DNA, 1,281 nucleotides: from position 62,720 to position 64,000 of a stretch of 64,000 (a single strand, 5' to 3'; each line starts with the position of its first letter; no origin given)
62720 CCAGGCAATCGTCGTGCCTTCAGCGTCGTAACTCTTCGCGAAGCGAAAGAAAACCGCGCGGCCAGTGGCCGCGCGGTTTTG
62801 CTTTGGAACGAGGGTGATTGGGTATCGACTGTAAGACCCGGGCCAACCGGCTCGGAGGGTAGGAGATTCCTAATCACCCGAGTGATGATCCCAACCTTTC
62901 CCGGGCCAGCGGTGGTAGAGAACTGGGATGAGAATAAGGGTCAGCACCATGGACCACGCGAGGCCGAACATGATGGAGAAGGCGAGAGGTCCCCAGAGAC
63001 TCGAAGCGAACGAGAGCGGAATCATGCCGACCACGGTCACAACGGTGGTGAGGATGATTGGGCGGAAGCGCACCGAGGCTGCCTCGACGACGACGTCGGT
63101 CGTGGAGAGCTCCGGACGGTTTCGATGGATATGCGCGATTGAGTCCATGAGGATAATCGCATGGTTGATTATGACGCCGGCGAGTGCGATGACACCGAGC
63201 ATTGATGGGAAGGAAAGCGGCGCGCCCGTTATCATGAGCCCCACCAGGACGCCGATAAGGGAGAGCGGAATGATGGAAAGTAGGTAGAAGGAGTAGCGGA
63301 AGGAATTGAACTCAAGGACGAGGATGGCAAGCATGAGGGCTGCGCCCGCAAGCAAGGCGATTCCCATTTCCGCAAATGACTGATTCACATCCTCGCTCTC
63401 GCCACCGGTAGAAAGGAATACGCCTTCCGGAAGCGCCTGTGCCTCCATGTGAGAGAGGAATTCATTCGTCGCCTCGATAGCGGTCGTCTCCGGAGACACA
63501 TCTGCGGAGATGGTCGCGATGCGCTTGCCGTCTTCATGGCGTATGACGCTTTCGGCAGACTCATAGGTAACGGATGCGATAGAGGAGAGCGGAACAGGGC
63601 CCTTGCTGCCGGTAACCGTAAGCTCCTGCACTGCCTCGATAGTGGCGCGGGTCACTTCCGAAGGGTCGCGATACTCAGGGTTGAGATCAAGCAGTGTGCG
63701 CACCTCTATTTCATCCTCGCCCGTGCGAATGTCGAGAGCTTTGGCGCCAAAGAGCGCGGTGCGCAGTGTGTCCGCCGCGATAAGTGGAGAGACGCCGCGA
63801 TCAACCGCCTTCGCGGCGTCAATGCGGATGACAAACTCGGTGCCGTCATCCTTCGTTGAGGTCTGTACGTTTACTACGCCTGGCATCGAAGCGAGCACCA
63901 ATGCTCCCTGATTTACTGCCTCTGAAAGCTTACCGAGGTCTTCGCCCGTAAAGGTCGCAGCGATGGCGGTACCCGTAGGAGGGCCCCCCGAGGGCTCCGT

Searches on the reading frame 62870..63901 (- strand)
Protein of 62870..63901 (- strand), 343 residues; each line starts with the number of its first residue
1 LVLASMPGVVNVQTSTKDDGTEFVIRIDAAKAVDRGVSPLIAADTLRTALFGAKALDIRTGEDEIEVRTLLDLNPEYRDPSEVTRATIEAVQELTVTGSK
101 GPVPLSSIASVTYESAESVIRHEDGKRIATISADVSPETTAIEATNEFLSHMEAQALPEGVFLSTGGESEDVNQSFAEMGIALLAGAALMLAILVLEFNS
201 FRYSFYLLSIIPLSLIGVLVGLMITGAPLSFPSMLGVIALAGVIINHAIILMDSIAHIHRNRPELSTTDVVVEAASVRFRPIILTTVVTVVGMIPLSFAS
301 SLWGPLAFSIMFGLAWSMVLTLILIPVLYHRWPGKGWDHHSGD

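Call 25: search_protein_families(library=ncbifam, proteins=[window:62870-63901:-], max_evalue=0.001)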
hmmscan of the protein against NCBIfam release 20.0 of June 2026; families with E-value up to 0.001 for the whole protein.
window:62870-63901:- (343 aa): 16 families
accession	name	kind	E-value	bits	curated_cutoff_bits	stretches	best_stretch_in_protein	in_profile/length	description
NF033617.1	RND_permease_2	subfamily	1.3e-45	155.8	1250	1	3-330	684-1005/1009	multidrug efflux RND transporter permease subunit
TIGR00914.1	2A0601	subfamily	3.1e-32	111.3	701.45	1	2-330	706-1033/1051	CusA/CzcA family heavy metal efflux RND transporter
NF007905.0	PRK10614.1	equivalog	2.1e-30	105.2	1774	1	3-329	684-1005/1025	multidrug efflux RND transporter permease subunit MdtC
NF007798.0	PRK10503.1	equivalog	4.1e-29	100.8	1584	1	4-329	699-1019/1040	MdtB/MuxB family multidrug efflux RND transporter permease subunit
NF000282.2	RND_permease_1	subfamily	8.5e-27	93.5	1250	1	10-329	713-1024/1029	multidrug efflux RND transporter permease subunit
TIGR00915.1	2A0602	subfamily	4.3e-25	87.8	940.35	1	5-329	708-1025/1050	efflux RND transporter permease subunit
NF007133.0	PRK09579.1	equivalog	1.6e-23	82.3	1763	1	19-329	697-999/1017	multidrug efflux RND transporter permease subunit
NF007131.0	PRK09577.1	equivalog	7.2e-19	67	1768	1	11-329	709-1019/1045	multidrug efflux RND transporter permease subunit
NF000037.1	RND_perm_OqxB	exception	3e-13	48.5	2200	1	25-329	733-1031/1050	multidrug efflux RND transporter permease subunit OqxB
NF007842.1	PRK10555.1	equivalog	1.2e-12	46.5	1854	1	7-326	709-1020/1036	multidrug efflux RND transporter permease AcrD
NF011706.2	PRK15127.1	equivalog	6.6e-12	44.1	2150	1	9-329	713-1026/1049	multidrug efflux RND transporter permease subunit AcrB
TIGR00921.1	2A067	subfamily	2.4e-09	35.8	351.9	1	116-329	127-343/733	hydrophobe/amphiphile efflux-3 (HAE3) family transporter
TIGR00916.1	2A0604s01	subfamily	2.8e-07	30.4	148.6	1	182-319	90-228/231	SecD/SecF family protein translocase subunit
NF006217.0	PRK08343.1-3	equivalog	4.2e-07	29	491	1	126-298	334-504/544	preprotein translocase subunit SecD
TIGR00966.2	transloc_SecF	equivalog_domain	3.9e-05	23.3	160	1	176-325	123-272/279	protein translocase subunit SecF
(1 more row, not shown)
